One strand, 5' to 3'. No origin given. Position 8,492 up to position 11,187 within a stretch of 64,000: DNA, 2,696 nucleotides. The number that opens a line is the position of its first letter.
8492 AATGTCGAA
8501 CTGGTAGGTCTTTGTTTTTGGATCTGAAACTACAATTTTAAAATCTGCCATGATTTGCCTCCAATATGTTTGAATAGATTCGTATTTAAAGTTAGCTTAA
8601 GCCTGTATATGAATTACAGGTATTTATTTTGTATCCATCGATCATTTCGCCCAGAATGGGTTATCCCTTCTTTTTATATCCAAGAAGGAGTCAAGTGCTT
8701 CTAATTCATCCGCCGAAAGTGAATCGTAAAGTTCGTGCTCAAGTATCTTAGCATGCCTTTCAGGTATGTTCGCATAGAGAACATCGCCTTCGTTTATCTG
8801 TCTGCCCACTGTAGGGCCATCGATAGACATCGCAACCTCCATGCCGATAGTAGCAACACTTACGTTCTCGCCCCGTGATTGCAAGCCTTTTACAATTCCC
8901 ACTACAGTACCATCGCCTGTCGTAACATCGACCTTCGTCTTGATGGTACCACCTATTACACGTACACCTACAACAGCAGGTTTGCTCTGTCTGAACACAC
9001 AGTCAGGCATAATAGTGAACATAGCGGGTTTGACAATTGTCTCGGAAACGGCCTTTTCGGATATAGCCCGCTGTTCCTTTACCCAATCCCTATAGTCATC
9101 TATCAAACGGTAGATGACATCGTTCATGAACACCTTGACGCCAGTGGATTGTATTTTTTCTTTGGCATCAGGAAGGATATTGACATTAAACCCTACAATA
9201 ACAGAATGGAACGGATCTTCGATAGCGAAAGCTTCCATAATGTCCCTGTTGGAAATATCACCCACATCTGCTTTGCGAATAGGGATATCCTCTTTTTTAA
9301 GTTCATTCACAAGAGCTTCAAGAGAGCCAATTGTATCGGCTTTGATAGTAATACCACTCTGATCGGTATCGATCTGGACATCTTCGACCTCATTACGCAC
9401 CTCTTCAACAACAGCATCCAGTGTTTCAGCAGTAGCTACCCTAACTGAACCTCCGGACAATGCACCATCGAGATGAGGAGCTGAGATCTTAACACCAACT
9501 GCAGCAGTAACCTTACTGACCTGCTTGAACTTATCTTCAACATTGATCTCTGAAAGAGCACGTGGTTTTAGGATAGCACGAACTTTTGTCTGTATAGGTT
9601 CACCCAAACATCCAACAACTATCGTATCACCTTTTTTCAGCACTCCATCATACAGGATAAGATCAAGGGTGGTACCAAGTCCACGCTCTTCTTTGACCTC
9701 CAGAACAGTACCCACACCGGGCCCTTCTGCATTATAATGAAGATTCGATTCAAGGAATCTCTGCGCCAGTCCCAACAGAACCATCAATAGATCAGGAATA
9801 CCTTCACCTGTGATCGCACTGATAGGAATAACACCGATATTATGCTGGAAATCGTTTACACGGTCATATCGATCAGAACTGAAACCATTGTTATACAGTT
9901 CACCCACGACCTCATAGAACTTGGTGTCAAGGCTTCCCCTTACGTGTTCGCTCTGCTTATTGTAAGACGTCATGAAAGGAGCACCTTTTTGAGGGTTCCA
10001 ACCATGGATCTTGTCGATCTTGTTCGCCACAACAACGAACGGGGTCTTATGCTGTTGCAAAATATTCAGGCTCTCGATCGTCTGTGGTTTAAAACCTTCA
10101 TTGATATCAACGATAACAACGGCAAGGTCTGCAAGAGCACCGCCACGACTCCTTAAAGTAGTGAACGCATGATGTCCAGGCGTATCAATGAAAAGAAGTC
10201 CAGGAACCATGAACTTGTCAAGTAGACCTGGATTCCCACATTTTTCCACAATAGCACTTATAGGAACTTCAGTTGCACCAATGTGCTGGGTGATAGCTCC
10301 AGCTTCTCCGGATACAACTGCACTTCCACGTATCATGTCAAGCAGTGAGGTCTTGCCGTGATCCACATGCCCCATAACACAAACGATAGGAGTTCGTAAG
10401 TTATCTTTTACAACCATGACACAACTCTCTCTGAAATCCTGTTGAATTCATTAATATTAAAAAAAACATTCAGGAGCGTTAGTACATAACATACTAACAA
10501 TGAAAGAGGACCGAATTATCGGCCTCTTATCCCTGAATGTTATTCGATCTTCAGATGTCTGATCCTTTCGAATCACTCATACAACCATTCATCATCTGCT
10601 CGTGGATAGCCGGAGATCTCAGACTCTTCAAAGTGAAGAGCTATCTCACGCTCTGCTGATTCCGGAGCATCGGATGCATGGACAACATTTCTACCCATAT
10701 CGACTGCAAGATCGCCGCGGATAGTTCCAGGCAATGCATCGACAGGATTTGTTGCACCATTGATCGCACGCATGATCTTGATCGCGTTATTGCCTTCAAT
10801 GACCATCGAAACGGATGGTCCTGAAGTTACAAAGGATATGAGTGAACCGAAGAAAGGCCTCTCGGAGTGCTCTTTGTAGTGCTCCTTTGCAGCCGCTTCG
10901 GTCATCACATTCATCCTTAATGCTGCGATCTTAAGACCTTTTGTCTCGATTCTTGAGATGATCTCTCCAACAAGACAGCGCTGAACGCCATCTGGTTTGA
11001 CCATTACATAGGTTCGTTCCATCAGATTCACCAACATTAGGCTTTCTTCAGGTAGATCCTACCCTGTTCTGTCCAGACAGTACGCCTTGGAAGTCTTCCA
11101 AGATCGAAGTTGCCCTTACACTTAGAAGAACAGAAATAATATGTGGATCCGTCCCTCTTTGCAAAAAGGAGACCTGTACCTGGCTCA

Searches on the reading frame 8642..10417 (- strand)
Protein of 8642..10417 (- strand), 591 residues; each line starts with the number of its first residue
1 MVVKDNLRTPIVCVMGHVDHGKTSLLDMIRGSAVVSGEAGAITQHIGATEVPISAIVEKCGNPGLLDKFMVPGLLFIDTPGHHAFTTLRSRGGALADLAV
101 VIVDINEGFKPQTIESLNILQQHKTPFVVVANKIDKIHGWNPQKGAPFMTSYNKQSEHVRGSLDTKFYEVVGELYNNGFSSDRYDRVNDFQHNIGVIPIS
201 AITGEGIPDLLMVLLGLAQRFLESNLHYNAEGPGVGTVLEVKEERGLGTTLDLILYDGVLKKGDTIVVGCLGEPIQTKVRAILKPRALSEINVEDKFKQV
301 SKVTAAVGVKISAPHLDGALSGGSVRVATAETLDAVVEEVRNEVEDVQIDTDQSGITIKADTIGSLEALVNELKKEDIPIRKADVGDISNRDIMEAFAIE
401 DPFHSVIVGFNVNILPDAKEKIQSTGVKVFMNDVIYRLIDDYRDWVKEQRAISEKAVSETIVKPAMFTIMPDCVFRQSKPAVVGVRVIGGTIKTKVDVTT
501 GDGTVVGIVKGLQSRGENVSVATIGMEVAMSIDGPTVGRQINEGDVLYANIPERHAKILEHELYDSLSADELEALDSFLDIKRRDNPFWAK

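Call 45: search_protein_families(library=pfam, proteins=[window:8642-10417:-])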
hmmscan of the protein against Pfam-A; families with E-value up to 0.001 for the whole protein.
window:8642-10417:- (591 aa): 5 families
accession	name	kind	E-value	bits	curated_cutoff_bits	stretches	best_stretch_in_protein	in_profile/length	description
PF00009.33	GTP_EFTU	-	7.7e-31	107.6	26.5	1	9-217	3-185/188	Elongation factor Tu GTP binding domain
PF14578.12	GTP_EFTU_D4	-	9.3e-28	96.4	23.8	1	463-548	1-86/86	Elongation factor Tu domain 4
PF11987.13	IF-2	-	2.9e-22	79.2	27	1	339-442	11-116/117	Translation-initiation factor 2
PF01926.29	MMR_HSR1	-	4.8e-08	33.6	21.9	1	12-133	2-113/113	50S ribosome-binding GTPase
PF03144.31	GTP_EFTU_D2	-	1.9e-05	25.4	30.3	1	248-314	1-61/73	Elongation factor Tu domain 2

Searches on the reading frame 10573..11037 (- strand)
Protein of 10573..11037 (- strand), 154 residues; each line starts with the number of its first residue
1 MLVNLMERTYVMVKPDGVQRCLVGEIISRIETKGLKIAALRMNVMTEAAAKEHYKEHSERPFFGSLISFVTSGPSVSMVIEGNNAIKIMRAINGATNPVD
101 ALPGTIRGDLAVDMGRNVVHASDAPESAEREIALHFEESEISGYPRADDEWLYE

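Call 74: search_protein_families(library=pfam, proteins=[window:10573-11037:-], max_evalue=0.01)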
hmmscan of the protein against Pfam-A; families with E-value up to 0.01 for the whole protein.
window:10573-11037:- (154 aa): 1 family
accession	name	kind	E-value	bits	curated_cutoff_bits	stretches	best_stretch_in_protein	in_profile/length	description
PF00334.24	NDK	-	4.9e-55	185.5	27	1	7-141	1-135/135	Nucleoside diphosphate kinase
